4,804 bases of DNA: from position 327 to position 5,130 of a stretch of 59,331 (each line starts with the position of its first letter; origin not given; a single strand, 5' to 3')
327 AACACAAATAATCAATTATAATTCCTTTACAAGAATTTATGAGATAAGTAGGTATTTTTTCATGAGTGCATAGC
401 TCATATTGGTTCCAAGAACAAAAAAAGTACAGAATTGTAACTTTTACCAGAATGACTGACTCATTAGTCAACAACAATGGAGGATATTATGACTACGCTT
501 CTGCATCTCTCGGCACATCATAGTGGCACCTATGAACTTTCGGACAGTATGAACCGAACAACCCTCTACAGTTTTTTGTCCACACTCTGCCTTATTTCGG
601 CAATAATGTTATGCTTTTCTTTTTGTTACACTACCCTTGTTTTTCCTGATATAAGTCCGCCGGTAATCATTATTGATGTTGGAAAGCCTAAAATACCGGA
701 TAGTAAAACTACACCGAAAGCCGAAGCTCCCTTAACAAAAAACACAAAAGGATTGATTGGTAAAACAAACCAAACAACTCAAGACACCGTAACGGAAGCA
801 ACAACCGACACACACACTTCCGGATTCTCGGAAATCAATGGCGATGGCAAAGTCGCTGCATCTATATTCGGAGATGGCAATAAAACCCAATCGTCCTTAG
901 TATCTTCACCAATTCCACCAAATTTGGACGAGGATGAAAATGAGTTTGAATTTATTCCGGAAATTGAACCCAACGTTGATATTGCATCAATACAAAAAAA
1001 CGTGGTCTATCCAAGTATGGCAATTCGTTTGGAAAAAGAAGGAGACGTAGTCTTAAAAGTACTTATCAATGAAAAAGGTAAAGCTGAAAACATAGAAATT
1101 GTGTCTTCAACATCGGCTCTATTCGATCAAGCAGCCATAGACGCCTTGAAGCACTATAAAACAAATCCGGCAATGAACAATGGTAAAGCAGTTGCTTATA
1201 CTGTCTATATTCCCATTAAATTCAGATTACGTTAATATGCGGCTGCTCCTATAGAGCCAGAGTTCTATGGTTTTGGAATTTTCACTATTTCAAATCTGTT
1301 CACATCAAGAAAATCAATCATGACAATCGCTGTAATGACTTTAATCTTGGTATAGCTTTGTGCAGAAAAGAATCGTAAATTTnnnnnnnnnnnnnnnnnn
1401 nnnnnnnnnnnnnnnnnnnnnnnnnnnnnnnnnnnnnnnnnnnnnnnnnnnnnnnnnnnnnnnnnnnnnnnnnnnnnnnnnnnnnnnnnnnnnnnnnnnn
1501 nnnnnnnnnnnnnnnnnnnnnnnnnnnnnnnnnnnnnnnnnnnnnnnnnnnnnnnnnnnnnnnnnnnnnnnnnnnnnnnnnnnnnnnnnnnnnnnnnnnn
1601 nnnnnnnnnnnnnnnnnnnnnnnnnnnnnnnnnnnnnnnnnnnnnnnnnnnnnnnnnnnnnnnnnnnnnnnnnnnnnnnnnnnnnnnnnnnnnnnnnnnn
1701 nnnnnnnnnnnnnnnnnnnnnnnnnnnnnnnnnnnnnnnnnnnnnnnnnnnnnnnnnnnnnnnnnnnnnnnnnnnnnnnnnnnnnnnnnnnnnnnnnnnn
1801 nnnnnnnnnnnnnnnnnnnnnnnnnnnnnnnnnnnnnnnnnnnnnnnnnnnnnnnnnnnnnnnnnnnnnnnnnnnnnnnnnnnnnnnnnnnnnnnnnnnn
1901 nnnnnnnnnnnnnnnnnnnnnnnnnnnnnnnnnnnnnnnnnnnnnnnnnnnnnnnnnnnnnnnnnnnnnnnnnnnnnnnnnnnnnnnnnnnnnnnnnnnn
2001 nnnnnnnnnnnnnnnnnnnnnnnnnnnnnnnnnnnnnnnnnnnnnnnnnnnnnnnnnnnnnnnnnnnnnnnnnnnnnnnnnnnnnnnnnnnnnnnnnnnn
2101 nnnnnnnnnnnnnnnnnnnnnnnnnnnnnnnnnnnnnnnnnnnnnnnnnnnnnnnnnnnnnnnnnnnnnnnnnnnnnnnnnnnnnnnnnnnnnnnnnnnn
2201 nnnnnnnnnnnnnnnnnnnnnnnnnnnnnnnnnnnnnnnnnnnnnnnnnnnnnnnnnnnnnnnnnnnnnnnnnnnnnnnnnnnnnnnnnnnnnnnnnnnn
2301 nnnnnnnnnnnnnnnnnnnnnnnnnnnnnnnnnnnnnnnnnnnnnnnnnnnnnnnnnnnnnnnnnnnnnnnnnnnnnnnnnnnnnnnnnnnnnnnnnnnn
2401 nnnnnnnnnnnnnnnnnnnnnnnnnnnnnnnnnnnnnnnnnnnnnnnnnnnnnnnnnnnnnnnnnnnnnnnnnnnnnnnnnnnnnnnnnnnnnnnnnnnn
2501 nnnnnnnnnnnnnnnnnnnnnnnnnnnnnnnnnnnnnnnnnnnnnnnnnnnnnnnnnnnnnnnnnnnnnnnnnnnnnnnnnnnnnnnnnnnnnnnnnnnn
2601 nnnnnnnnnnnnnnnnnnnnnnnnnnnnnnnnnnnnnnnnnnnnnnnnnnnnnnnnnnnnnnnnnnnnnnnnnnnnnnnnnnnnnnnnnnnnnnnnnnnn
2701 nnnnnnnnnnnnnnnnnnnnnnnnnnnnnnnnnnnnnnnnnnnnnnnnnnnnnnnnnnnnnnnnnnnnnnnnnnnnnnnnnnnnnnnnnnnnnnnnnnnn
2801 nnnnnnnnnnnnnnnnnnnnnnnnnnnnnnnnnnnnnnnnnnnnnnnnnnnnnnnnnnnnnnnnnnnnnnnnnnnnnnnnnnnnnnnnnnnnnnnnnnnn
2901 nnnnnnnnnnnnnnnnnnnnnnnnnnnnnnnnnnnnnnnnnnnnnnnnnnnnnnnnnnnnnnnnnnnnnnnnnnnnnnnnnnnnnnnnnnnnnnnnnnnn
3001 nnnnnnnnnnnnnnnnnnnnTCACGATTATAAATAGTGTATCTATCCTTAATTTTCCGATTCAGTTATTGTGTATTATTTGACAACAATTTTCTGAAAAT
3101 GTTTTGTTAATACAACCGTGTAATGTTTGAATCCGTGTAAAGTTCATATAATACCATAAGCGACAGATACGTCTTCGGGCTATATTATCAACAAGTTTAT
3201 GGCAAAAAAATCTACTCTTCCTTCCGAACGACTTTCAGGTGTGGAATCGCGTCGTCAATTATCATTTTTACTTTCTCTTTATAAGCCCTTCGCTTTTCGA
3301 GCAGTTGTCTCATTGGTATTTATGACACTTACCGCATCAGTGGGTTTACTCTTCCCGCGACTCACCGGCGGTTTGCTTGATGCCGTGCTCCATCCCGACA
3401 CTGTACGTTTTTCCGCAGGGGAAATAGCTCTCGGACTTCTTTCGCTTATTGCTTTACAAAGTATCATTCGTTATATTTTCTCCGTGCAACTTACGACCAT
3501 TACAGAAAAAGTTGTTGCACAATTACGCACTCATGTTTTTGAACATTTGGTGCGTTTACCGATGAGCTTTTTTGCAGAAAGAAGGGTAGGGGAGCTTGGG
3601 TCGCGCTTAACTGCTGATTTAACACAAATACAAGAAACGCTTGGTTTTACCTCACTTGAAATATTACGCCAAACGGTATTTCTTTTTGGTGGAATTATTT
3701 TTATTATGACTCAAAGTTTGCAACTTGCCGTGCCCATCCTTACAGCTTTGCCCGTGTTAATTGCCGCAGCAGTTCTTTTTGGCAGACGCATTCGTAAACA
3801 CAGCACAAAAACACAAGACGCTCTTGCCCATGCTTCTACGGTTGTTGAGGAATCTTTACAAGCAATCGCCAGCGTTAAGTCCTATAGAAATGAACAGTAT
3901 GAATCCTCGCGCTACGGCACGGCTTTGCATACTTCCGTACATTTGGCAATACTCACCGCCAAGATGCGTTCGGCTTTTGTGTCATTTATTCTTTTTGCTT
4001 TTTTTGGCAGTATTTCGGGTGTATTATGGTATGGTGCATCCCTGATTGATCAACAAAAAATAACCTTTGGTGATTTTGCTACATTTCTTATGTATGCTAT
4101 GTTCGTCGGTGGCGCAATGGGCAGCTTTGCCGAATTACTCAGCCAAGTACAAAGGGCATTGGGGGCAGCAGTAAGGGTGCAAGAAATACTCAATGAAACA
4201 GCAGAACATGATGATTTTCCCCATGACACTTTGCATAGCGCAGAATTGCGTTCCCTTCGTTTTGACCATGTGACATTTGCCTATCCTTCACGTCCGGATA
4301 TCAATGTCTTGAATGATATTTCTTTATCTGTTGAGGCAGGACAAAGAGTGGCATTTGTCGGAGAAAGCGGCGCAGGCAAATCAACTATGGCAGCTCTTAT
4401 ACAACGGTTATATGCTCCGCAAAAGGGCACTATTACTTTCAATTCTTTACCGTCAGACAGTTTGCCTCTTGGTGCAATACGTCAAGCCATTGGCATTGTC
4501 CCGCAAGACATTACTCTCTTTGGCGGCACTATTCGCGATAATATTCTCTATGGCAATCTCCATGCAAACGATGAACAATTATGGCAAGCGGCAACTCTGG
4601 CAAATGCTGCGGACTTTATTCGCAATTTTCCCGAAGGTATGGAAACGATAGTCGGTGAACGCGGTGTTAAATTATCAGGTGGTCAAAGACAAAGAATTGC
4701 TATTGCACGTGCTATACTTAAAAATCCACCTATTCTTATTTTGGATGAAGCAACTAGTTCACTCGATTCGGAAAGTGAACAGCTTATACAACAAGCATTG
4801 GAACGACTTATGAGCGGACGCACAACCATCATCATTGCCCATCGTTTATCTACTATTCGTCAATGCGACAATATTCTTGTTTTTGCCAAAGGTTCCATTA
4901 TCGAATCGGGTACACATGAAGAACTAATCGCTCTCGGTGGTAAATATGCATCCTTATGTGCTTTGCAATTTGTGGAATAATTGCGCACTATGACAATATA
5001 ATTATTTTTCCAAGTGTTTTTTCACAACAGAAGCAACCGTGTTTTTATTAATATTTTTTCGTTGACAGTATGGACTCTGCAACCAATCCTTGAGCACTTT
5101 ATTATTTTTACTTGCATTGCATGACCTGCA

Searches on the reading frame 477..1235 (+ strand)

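Call 82: search_protein_families(library=pfam, proteins=[window:477-1235:+], max_evalue=0.0001)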
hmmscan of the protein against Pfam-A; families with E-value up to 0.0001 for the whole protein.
window:477-1235:+ (252 aa): 1 family
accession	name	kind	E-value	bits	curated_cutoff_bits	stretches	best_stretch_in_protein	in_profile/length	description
PF03544.19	TonB_C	-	3.3e-21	75.9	24.6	1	175-251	2-79/79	Gram-negative bacterial TonB protein C-terminal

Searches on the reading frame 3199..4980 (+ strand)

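Call 82: search_protein_families(library=pfam, proteins=[window:3199-4980:+], max_evalue=0.0001)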
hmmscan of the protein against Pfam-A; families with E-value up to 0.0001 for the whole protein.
window:3199-4980:+ (593 aa): 4 families
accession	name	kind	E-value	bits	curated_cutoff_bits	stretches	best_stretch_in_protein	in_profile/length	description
PF00664.28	ABC_membrane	-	6.5e-51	174.1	28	1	37-307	3-274/274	ABC transporter transmembrane region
PF00005.33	ABC_tran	-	8.3e-33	114.3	25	1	371-520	1-137/137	ABC transporter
PF02463.25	SMC_N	-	1.8e-06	28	40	1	305-560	135-209/220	RecF/RecN/SMC N terminal domain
PF13191.12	AAA_16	-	2.2e-05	25.5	32.6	1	386-540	29-162/167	AAA ATPase domain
